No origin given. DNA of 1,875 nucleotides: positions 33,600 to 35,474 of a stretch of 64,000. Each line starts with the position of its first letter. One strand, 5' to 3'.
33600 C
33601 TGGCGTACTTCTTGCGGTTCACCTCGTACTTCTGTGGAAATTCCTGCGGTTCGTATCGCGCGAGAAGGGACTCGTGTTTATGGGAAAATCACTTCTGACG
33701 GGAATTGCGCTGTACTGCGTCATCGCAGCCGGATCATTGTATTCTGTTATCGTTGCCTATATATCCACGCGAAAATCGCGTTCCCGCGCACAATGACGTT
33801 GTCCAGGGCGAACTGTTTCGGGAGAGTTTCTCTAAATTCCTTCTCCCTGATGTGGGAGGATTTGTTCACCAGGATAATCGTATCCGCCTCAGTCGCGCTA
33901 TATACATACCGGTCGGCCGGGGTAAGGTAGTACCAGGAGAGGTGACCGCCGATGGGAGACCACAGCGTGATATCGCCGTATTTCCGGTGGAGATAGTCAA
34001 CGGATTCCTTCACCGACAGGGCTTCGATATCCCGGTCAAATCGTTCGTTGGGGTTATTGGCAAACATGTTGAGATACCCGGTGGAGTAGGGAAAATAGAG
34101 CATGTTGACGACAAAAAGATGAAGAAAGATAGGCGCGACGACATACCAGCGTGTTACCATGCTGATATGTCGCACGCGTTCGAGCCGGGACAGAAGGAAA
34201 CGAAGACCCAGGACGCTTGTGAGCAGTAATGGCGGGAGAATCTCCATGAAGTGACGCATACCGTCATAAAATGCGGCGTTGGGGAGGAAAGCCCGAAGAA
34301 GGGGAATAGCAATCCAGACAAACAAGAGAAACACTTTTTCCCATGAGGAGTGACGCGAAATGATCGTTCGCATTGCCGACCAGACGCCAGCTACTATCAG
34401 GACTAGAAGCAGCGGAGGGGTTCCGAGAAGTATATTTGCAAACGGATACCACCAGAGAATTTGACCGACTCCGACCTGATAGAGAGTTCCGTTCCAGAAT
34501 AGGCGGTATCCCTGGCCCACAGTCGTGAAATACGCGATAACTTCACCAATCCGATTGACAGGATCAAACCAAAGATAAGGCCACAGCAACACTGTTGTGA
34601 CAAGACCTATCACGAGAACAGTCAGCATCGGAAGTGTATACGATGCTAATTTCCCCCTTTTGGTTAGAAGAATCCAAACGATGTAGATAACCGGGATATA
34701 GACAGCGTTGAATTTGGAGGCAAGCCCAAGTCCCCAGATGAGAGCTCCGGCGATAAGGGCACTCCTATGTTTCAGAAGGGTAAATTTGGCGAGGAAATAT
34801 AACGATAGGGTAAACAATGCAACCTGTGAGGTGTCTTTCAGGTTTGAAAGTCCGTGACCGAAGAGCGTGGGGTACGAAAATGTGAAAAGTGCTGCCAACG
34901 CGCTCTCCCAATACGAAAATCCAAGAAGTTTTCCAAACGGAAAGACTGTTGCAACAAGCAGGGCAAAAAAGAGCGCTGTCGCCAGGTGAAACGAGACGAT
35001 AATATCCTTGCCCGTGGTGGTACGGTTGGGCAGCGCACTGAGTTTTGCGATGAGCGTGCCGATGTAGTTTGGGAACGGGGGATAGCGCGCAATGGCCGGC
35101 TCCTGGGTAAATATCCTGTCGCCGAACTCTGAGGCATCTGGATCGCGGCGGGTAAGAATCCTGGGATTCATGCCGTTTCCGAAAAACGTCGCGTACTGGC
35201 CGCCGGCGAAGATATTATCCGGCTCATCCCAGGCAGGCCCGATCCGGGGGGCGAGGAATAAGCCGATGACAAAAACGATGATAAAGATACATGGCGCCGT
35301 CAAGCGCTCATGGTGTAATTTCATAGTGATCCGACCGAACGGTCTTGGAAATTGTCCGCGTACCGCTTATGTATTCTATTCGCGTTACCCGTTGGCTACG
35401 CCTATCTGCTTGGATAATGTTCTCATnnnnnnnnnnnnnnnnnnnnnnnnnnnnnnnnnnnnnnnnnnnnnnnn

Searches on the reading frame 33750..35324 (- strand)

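Call 34: search_protein_families(library=ncbifam, proteins=[window:33750-35324:-], max_evalue=0.00001)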
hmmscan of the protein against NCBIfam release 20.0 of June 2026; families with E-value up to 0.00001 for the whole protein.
window:33750-35324:- (525 aa): 0 families

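Call 56: search_protein_families(library=pfam, proteins=[window:33750-35324:-], max_evalue=0.0001)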
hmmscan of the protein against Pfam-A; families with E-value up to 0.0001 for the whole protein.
window:33750-35324:- (525 aa): 1 family
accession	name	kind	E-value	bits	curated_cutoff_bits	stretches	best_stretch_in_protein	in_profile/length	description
PF13231.12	PMT_2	-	9.6e-08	32.8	26.1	1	82-248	3-160/160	Dolichyl-phosphate-mannose-protein mannosyltransferase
